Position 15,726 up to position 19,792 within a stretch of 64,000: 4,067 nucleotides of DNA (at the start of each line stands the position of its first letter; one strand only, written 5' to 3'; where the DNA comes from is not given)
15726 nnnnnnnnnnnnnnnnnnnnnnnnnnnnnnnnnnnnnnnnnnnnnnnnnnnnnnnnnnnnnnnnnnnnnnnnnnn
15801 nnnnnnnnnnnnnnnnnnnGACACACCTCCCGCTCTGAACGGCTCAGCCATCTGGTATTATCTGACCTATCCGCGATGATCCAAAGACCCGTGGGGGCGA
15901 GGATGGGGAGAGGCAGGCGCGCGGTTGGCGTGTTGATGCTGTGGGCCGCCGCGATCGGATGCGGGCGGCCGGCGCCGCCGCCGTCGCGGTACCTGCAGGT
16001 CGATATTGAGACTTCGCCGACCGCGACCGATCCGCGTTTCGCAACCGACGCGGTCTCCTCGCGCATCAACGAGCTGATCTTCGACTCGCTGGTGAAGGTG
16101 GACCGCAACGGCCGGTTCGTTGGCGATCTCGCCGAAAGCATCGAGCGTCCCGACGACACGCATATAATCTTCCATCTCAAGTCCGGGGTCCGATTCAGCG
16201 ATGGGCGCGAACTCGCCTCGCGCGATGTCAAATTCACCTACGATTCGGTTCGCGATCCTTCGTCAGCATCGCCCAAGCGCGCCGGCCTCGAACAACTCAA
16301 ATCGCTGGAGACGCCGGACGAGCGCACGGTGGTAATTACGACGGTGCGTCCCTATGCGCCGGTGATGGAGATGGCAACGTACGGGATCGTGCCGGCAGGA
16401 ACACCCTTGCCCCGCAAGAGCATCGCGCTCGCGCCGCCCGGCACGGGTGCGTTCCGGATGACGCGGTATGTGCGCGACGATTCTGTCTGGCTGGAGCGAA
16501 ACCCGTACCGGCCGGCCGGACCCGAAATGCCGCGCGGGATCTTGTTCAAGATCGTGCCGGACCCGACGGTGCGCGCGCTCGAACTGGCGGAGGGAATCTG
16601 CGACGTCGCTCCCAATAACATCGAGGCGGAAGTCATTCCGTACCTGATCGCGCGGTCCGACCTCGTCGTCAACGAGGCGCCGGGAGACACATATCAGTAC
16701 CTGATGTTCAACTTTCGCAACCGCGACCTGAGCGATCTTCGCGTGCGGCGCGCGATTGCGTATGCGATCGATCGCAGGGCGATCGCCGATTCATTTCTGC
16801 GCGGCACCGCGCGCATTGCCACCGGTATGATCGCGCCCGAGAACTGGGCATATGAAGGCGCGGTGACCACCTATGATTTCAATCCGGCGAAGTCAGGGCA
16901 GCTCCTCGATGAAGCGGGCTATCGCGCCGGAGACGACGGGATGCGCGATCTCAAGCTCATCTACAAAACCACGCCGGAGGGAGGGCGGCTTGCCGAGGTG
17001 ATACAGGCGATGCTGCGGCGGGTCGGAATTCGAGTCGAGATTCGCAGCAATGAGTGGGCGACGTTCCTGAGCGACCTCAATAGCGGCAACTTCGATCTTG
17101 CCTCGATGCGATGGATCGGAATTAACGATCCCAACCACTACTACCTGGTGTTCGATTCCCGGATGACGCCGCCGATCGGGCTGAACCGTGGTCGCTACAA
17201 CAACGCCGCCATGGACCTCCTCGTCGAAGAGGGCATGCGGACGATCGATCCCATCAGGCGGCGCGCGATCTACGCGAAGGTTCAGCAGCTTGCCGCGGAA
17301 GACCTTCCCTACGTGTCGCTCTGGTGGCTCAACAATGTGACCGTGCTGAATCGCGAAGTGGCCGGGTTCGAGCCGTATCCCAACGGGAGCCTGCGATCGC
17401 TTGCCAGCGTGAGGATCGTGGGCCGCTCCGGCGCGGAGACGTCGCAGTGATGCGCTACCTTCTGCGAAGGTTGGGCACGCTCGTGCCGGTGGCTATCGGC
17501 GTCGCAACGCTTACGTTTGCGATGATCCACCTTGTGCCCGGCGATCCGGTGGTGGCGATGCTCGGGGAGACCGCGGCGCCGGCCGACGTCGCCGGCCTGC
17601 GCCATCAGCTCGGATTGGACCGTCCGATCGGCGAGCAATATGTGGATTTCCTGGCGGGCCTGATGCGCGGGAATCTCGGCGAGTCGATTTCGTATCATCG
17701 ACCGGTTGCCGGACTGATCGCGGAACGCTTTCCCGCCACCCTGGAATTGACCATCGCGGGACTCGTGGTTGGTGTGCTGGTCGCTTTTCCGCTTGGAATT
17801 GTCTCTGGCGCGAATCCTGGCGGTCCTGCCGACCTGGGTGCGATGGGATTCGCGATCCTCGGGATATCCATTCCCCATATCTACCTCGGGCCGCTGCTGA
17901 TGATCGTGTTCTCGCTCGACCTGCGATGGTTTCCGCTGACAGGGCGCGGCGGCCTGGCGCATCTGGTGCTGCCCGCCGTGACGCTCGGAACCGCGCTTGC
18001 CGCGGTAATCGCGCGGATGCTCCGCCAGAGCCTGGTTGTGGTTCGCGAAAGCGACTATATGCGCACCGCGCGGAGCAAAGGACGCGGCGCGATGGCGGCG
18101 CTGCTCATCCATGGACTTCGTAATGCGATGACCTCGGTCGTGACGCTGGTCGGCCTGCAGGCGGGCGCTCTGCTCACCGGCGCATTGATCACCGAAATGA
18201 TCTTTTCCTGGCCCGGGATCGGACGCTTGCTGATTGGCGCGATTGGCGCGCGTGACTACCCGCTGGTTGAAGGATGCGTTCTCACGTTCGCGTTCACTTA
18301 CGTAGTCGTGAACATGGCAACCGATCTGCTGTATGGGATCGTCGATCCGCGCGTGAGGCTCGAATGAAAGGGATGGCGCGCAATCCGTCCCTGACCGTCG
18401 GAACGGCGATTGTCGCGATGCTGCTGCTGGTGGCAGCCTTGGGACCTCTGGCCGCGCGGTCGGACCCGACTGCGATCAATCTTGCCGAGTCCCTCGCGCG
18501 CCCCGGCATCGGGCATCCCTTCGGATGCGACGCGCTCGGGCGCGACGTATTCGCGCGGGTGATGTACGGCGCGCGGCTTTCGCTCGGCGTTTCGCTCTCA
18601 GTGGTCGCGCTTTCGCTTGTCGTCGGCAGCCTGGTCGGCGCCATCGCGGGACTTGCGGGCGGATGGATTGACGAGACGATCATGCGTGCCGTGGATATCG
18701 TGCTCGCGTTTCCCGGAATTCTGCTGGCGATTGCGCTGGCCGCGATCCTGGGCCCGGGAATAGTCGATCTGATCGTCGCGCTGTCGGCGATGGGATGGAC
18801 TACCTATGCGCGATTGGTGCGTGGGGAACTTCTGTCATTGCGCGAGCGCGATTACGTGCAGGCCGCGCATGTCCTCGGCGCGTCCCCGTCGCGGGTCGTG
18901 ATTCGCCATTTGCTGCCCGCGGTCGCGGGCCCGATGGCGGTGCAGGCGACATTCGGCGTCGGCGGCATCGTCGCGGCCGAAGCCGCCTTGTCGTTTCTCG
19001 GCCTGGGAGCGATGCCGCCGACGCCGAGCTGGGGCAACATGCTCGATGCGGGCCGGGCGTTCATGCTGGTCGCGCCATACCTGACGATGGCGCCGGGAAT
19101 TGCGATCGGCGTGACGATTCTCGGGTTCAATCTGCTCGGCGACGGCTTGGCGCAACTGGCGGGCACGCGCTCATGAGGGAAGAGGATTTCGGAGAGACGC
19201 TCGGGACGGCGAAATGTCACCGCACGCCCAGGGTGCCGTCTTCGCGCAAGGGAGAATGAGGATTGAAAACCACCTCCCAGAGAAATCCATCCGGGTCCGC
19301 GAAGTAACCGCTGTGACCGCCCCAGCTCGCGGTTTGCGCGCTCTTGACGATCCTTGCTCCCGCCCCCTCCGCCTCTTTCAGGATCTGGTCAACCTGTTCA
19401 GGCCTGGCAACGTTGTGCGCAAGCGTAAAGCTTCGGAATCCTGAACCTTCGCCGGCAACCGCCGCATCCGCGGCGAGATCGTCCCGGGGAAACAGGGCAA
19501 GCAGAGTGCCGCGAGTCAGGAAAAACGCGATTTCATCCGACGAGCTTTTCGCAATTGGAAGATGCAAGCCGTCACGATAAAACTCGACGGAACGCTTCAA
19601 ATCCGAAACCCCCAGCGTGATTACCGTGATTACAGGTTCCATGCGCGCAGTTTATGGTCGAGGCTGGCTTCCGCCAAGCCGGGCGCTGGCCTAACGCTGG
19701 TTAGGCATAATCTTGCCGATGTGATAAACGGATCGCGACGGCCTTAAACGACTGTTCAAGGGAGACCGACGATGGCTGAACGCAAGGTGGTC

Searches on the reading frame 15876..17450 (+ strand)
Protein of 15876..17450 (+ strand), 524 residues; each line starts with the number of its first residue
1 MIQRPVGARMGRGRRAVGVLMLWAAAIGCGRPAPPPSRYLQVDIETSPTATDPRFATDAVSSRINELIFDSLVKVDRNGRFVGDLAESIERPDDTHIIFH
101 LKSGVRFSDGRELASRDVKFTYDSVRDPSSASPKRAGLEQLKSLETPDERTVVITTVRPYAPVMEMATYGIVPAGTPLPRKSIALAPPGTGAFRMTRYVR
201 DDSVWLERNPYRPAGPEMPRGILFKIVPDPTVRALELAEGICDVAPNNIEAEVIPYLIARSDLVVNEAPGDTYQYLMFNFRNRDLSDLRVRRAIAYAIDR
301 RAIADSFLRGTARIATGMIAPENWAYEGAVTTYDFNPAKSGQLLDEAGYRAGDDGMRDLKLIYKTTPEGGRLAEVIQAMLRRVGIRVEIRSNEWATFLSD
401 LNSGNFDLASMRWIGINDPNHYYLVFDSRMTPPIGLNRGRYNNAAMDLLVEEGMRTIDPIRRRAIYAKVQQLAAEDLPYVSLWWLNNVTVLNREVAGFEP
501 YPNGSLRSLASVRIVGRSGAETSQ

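Call 69: search_protein_families(library=pfam, proteins=[window:15876-17450:+], max_evalue=0.00001)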
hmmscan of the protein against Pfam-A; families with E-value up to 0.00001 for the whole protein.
window:15876-17450:+ (524 aa): 1 family
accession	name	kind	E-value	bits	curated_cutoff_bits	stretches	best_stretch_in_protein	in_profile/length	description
PF00496.27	SBP_bac_5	-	9.3e-81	272.2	32.4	1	81-424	2-357/368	Bacterial extracellular solute-binding proteins, family 5 Middle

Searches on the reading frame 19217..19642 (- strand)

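Call 53: search_protein_families(library=pfam, proteins=[window:19217-19642:-], max_evalue=0.001)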
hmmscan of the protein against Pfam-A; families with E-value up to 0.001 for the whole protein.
window:19217-19642:- (141 aa): 3 families
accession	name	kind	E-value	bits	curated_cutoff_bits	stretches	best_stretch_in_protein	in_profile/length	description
PF00903.31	Glyoxalase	-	4.8e-15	56.5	20.6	1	7-124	4-121/121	Glyoxalase/Bleomycin resistance protein/Dioxygenase superfamily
PF12681.13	Glyoxalase_2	-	1.3e-05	25.5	30.1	1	8-124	4-113/118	Glyoxalase-like domain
PF18029.7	Glyoxalase_6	-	1.5e-05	26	23.6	1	8-124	2-105/106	Glyoxalase-like domain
